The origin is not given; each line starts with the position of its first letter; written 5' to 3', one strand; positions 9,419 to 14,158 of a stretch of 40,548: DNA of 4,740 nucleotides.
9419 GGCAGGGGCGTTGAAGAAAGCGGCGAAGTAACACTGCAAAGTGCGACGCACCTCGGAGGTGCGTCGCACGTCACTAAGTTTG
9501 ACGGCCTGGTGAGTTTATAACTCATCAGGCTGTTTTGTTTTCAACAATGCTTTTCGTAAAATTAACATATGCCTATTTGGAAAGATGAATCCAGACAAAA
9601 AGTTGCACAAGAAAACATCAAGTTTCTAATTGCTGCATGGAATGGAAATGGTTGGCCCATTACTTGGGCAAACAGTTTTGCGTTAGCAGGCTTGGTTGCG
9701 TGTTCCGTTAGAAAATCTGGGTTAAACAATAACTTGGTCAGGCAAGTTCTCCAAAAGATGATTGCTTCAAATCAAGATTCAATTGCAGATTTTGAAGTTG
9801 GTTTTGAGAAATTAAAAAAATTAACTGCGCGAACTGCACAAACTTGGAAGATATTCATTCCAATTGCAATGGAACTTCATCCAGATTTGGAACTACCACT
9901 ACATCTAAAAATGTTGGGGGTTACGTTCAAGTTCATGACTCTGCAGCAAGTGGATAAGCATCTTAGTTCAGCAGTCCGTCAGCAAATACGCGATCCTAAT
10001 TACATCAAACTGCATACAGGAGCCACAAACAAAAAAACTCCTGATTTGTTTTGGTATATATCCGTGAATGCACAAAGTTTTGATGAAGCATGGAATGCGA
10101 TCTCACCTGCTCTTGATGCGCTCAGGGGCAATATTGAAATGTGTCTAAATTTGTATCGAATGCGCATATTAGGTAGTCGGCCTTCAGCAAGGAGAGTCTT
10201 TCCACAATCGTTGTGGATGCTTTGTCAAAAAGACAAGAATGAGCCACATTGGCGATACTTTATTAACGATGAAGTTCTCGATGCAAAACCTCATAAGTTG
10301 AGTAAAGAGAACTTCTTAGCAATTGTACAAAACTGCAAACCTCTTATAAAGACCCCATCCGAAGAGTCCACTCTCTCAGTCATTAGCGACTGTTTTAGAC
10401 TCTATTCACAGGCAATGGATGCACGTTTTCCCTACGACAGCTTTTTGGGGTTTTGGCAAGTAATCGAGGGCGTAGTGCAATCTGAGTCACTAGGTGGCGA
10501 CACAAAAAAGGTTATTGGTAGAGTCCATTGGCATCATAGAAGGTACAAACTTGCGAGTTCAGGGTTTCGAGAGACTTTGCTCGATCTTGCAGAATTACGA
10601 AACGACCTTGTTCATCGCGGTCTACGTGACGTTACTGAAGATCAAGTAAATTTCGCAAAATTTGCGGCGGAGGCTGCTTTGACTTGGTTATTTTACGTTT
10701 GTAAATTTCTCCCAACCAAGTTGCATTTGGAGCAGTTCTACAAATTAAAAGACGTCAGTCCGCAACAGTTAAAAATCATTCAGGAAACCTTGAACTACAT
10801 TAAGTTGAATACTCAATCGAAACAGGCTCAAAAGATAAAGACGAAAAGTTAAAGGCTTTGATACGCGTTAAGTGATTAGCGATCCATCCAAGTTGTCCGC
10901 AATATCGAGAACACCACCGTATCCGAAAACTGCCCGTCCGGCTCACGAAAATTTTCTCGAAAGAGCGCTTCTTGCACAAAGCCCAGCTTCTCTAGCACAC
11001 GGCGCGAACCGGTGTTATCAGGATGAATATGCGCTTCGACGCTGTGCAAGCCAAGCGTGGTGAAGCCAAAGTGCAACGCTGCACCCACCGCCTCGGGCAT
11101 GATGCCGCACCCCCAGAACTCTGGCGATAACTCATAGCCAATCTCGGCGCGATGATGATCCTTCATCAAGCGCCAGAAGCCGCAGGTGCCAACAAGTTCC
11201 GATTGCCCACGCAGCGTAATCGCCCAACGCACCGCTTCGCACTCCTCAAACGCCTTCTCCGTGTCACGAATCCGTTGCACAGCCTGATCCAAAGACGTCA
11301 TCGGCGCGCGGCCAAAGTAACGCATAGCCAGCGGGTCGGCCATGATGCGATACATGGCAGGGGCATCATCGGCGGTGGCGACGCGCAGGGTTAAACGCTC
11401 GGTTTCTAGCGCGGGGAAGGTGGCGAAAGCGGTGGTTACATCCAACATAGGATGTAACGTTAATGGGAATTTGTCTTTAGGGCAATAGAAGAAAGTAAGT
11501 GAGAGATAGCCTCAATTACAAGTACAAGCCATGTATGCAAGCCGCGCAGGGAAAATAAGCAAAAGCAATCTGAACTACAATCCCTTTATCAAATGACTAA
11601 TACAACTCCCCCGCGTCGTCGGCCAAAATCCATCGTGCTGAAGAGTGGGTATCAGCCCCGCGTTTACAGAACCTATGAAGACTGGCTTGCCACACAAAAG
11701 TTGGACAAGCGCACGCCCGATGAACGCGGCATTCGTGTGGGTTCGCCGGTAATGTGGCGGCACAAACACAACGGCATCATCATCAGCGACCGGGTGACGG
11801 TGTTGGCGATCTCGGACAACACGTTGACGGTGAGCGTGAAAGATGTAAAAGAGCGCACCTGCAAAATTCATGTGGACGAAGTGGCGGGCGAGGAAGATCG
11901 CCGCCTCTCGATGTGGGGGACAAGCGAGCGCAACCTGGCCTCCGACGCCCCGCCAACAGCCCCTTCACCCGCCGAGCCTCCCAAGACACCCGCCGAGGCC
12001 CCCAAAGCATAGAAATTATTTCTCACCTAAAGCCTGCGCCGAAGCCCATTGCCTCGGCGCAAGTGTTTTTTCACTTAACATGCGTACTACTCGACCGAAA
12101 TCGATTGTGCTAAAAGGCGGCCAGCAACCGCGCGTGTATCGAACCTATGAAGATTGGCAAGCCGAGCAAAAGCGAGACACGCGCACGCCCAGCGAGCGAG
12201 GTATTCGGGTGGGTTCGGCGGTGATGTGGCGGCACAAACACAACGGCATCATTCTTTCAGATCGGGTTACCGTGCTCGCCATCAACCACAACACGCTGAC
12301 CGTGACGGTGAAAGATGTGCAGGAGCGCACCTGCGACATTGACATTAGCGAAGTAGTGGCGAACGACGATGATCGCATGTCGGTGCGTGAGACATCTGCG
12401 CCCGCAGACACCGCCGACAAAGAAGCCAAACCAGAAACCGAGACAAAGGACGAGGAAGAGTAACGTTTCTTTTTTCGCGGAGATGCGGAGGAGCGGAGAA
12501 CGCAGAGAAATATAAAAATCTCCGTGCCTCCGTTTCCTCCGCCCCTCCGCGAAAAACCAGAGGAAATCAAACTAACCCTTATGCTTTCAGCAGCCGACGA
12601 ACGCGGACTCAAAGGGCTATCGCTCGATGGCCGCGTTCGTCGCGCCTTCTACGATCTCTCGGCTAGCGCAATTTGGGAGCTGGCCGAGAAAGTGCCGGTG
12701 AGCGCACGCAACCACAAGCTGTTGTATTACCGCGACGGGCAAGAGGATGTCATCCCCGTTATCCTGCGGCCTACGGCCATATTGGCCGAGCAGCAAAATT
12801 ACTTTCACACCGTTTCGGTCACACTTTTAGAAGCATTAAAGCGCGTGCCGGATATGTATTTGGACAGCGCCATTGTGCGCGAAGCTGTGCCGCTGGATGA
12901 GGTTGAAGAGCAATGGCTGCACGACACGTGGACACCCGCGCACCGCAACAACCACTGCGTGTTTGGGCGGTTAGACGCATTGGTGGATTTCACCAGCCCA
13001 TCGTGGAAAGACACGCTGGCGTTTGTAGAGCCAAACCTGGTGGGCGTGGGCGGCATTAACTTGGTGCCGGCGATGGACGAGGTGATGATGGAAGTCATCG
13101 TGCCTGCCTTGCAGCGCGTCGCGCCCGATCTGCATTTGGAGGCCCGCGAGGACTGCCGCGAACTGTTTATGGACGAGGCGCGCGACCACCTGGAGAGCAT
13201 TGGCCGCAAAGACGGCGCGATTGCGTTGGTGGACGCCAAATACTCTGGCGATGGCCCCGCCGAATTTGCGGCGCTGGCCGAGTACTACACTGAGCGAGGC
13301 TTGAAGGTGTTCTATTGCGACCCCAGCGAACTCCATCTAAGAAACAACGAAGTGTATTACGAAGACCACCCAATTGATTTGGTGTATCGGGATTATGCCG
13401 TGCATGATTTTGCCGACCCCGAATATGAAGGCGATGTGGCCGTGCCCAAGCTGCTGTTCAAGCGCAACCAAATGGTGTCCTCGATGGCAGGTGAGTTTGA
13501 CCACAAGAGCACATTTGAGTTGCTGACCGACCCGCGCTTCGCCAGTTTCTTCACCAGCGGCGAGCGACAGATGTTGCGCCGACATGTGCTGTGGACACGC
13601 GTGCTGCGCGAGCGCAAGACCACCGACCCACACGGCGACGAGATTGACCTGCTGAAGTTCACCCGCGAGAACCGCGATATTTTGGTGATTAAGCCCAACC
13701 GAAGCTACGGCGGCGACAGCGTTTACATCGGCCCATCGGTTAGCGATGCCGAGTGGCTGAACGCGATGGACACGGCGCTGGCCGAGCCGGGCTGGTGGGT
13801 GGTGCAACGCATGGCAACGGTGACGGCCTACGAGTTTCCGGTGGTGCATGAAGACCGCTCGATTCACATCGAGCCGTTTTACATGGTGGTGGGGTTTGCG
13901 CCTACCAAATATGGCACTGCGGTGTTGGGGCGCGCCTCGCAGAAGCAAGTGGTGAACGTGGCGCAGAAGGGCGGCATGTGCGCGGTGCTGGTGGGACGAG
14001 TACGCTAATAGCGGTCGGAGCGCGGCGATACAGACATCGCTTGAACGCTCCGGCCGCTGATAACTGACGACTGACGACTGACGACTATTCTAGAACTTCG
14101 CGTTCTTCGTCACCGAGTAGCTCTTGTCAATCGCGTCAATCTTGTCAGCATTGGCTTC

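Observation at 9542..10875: AT-rich single-gene island encoding a 427-aa protein with a HEPN-type Rx4H motif: candidate orphan defence/abortive-infection gene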

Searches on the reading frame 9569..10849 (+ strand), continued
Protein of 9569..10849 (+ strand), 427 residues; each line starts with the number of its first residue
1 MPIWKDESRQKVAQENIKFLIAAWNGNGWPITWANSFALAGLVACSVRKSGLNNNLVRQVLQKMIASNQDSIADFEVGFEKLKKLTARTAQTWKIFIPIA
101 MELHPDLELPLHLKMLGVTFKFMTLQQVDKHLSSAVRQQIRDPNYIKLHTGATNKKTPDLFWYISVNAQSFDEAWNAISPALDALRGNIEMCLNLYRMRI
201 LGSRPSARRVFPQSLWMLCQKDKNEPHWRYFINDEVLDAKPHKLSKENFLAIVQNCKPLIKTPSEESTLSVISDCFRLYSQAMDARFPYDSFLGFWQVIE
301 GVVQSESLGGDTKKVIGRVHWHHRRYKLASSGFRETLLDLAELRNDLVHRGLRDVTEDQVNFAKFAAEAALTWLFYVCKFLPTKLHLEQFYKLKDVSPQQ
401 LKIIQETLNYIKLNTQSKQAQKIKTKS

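Call 81: list_cluster_members(proteins=[P0002, P0003, P0004, P0006, P0008, P0010, P0016, P0030, P0050, P0090])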
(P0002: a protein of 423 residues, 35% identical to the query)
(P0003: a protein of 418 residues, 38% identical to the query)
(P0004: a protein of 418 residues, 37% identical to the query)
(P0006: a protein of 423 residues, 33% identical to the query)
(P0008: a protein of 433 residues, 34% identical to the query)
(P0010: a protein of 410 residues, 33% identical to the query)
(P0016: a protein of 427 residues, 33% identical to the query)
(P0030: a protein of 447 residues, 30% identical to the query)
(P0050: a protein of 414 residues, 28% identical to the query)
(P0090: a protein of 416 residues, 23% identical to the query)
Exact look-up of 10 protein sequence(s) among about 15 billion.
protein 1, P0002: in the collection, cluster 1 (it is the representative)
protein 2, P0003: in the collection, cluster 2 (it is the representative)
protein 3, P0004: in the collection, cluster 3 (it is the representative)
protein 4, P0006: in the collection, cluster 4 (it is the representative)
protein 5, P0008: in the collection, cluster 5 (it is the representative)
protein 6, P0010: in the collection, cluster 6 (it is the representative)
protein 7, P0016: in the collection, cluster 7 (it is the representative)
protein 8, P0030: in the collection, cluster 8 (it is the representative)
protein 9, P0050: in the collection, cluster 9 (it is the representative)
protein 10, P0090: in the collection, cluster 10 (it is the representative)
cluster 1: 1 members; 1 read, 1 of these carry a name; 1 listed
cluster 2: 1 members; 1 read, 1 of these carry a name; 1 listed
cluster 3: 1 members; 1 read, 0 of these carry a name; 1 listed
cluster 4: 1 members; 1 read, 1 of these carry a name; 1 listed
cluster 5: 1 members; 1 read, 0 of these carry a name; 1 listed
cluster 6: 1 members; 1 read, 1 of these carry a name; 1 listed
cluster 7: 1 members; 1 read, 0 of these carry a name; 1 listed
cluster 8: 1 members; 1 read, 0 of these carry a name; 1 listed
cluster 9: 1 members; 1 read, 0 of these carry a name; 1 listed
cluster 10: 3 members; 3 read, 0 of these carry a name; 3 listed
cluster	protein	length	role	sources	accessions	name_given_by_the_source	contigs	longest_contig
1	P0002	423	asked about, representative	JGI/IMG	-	hypothetical protein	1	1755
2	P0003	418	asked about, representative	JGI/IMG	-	hypothetical protein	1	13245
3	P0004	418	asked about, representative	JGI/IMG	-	-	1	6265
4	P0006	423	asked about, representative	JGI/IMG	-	hypothetical protein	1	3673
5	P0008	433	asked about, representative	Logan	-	-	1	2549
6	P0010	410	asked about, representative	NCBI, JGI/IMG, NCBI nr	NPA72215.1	MAG: hypothetical protein GXO35_05225 [Gammaproteobacteria bacterium] | hypothetical protein [Gammaproteobacteria bacterium]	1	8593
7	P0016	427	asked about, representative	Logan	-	-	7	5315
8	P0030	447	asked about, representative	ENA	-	-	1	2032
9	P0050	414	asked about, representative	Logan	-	-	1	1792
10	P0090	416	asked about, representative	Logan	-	-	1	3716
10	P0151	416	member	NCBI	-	-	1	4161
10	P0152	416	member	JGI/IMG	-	-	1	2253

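Call 83: find_encoding_contigs(protein=P0010, flank=8000, max_places=3)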
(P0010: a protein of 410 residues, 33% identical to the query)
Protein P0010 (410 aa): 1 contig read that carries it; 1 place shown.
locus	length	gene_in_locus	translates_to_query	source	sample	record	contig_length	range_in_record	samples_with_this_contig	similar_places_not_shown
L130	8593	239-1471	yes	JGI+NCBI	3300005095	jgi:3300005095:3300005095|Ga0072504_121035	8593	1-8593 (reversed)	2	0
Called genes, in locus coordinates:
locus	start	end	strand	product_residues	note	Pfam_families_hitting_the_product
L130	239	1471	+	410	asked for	-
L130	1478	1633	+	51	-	-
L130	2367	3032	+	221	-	PF13240:Zn_Ribbon_1 (weak)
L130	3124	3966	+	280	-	-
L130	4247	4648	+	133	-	-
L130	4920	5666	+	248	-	-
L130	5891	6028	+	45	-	-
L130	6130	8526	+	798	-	PF00400:WD40 (faint), PF23381:Beta-prop_IFT122_1st (faint), PF23414:Beta-prop_EML_2 (faint), PF24817:WD40_WDHD1_1st (faint), PF25174:Beta-prop_THOC3 (faint), PF16841:CBM60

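Call 84: find_encoding_contigs(protein=P0004, flank=8000, max_places=3)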
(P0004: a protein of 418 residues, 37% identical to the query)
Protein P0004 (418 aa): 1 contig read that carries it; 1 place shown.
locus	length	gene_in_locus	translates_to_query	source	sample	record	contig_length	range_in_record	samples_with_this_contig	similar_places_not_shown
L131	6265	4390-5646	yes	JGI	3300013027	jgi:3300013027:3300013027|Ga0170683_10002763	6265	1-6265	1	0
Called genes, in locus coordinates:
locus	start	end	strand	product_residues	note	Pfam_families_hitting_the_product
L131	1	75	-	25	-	?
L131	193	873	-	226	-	PF01895:PhoU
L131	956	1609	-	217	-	PF01895:PhoU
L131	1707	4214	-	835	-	PF17191:RecG_wedge, PF01336:tRNA_anti-codon, PF00270:DEAD, PF04851:ResIII, PF13191:AAA_16 (faint), PF00270:DEAD, PF00271:Helicase_C, PF19833:RecG_dom3_C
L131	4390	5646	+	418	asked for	-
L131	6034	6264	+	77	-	?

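Call 85: find_encoding_contigs(protein=P0016, flank=8000, max_places=3)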
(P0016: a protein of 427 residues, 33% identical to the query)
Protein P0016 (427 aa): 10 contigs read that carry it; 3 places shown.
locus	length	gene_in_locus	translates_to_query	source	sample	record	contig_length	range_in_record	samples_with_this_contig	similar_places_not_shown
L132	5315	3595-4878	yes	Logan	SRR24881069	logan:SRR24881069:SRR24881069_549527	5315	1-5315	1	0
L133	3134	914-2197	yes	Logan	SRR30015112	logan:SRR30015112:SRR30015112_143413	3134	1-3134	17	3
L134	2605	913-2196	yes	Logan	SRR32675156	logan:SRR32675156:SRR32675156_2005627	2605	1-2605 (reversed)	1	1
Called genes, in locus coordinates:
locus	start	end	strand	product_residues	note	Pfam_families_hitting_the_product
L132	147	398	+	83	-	-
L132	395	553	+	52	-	-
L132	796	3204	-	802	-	-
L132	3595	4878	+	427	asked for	-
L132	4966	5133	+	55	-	-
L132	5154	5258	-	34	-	-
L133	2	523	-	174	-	?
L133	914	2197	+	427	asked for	-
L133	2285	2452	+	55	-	-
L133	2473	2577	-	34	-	-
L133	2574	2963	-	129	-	-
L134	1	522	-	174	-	?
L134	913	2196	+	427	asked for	-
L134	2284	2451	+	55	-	-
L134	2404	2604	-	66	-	?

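Call 86: find_encoding_contigs(protein=P0005, flank=8000, max_places=3)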
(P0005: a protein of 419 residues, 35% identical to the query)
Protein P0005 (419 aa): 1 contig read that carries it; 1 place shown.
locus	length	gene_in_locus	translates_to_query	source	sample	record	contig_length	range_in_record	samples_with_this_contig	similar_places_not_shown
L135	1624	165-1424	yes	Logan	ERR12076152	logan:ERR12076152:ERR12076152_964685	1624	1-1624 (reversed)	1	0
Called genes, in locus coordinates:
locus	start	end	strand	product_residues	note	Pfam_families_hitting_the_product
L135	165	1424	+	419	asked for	-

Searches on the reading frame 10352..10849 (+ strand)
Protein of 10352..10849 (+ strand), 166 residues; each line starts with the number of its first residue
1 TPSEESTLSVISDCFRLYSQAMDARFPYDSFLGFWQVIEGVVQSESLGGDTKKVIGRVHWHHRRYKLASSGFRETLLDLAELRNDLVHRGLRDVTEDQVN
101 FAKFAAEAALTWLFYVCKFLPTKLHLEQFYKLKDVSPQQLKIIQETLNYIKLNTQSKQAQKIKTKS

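Call 76: predict_structure(alignment_id=A6)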
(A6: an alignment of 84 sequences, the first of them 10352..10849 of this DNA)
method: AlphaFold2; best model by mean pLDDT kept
length: 166 residues; sequences in the alignment: 84
mean_pLDDT: 96.5   pTM: 0.87
mean pLDDT of the five models: 96.5, 96.4, 96.3, 96.2, 95.6
residues with pLDDT >= 90: 158; 70-90: 8; 50-70: 0; < 50: 0
segments of 3 or more residues with pLDDT < 50: none
pLDDT, mean of each block of 10 residues (from residue 1): 96 99 98 99 96 96 90 97 97 97 98 98 98 96 98 95 89
secondary structure, 60 per line:
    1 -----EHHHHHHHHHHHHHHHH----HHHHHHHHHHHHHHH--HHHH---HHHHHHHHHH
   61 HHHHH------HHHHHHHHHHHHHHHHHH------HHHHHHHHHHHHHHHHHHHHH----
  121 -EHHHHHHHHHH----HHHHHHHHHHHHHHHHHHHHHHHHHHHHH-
elements in order: H7-22 H27-41 H44-47 H51-65 H72-89 H96-116 H123-132 H137-165

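Call 79: fold_search(model_id=the predicted structure, library=pdb)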
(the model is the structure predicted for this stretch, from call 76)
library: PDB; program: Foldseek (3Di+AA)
matches with E <= 10: 355; with E <= 0.001: 0
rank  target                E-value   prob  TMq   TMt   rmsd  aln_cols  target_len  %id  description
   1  6m6u_H                1.1e-01  0.91  0.37  0.43   6.6       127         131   13  Crystal structure the toxin-antitoxin MntA-HpeT mutant-D39ED41E (released 2020-09-30)
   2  2lk4_MODEL_1_A        1.1e-01  0.41  0.24  0.28  10.3       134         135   16  Structural and mechanistic insights into the interaction between PAT Pyk2 and Paxillin LD motif (released 2012-10-10)
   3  7ae8_B                4.4e-01  0.23  0.29  0.30   8.6       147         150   13  Crystal structure of HEPN(R102A) toxin (released 2020-12-30)
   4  5yep_C                4.6e-01  0.63  0.36  0.43   6.4       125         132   13  Crystal structure of SO_3166-SO_3165 from Shewanella oneidensis (released 2018-03-28)
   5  7ae8_D                6.1e-01  0.47  0.37  0.41   7.5       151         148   12  Crystal structure of HEPN(R102A) toxin (released 2020-12-30)
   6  4nqf_A                6.5e-01  0.57  0.40  0.45   6.0       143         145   13  Crystal structure of HEPN domain protein (released 2014-03-26)
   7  3kyi_A                6.8e-01  0.28  0.24  0.30  10.7       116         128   15  Crystal structure of the phosphorylated P1 domain of CheA3 in complex with CheY6 from R. sphaeroides (released 2010-02-16)
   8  6ch2_D                6.8e-01  0.14  0.22  0.24  13.4       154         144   10  Crystal structure of the cytoplasmic domain of FlhA and FliT-FliD complex (released 2018-05-16)
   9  9b3w_A                6.8e-01  0.11  0.20  0.08  16.7       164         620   15  Rat TRPV2 E724A/D725A Apo (released 2025-02-26)
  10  4xpw                  7.2e-01  0.25  0.27  0.31   7.5       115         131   16  Crystal structures of Leu114F mutant (released 2015-04-29)
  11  6iu4                  7.2e-01  0.14  0.21  0.16  20.3       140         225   11  Crystal structure of iron transporter VIT1 with cobalt ion (released 2019-02-06)
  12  2hsb                  8.5e-01  0.47  0.34  0.42   6.9       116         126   14  Crystal structure of a hepn domain containing protein (af_0298) from archaeoglobus fulgidus at 1.95 A resolution (released 2006-08-15)
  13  2hfi_MODEL_1_A        8.5e-01  0.23  0.28  0.36   8.3       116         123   15  Solution NMR Structure of Protein yppE from Bacillus subtilis. Northeast Structural Genomics Consortium Target (released 2006-07-25)
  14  2kmf_MODEL_1_A        9.0e-01  0.25  0.27  0.35   7.8       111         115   14  Solution Structure of Psb27 from cyanobacterial photosystem II (released 2009-09-08)
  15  8dt0_A                9.0e-01  0.21  0.30  0.35  12.1       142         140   18  Scaffolding protein functional sites using deep learning (released 2022-08-10)
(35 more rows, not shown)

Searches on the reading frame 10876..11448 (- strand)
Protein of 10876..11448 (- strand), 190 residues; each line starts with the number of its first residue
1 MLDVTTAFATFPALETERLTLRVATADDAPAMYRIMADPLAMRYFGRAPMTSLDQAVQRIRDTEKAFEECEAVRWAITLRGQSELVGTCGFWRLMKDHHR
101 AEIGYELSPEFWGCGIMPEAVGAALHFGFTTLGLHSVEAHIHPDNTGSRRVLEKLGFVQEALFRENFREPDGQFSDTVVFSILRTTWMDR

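Call 14: find_encoding_contigs(protein=window:10876-11448:-, flank=6000, max_places=10)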
Protein window:10876-11448:- (190 aa): 3 contigs read that carry it; 2 places shown.
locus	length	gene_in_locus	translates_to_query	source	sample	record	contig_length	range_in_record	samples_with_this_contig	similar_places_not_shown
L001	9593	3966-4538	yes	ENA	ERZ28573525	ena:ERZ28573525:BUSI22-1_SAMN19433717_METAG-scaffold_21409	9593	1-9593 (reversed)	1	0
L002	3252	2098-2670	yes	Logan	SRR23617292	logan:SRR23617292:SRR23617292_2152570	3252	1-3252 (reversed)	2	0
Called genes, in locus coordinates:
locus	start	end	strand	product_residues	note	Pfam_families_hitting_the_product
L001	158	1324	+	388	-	-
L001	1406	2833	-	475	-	-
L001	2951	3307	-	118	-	-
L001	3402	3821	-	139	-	-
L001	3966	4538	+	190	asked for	PF13302:Acetyltransf_3, PF00583:Acetyltransf_1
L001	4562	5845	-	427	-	-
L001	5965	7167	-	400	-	PF00438:S-AdoMet_synt_N, PF02772:S-AdoMet_synt_M, PF02773:S-AdoMet_synt_C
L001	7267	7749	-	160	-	PF01047:MarR, PF12802:MarR_2, PF13404:HTH_AsnC-type, PF13412:HTH_24, PF01022:HTH_5 (faint), PF09339:HTH_IclR (weak), PF12840:HTH_20 (weak), PF01037:AsnC_trans_reg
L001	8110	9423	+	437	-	PF00202:Aminotran_3, PF01212:Beta_elim_lyase (faint)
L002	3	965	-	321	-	?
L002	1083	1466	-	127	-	-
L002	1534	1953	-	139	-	-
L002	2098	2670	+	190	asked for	PF13302:Acetyltransf_3, PF00583:Acetyltransf_1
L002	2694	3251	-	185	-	?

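Call 55: search_protein_families(library=pfam, proteins=[window:10876-11448:-], max_evalue=0.001)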
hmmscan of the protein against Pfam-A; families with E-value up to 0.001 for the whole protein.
window:10876-11448:- (190 aa): 2 families
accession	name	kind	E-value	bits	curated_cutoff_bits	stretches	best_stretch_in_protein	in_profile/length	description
PF13302.13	Acetyltransf_3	-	8.8e-39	133.8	25.4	1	18-158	1-138/138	Acetyltransferase (GNAT) domain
PF00583.31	Acetyltransf_1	-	1.1e-12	48.7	20.7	1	67-157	24-116/116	Acetyltransferase (GNAT) family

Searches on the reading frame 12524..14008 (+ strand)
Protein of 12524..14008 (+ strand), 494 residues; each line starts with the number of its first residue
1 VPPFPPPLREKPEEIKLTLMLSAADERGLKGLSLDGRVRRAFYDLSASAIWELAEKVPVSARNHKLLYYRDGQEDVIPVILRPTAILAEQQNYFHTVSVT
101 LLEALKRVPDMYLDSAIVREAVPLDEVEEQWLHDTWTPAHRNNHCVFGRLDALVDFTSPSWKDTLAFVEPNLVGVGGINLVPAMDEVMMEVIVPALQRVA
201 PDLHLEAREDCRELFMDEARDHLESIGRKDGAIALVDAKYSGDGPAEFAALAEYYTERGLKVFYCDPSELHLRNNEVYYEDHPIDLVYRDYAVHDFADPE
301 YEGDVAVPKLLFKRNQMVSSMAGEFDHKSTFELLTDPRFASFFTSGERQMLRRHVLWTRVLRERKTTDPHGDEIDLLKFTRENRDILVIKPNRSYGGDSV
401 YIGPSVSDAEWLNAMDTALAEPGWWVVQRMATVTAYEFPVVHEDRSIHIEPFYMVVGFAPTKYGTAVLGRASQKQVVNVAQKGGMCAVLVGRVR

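Call 55: search_protein_families(library=pfam, proteins=[window:12524-14008:+], max_evalue=0.001)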
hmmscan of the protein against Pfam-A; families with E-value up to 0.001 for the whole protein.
window:12524-14008:+ (494 aa): 1 family
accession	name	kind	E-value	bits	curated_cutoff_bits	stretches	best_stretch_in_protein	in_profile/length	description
PF14403.11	CP_ATPgrasp_2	-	2.6e-05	23.8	32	1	377-455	281-358/374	Circularly permuted ATP-grasp type 2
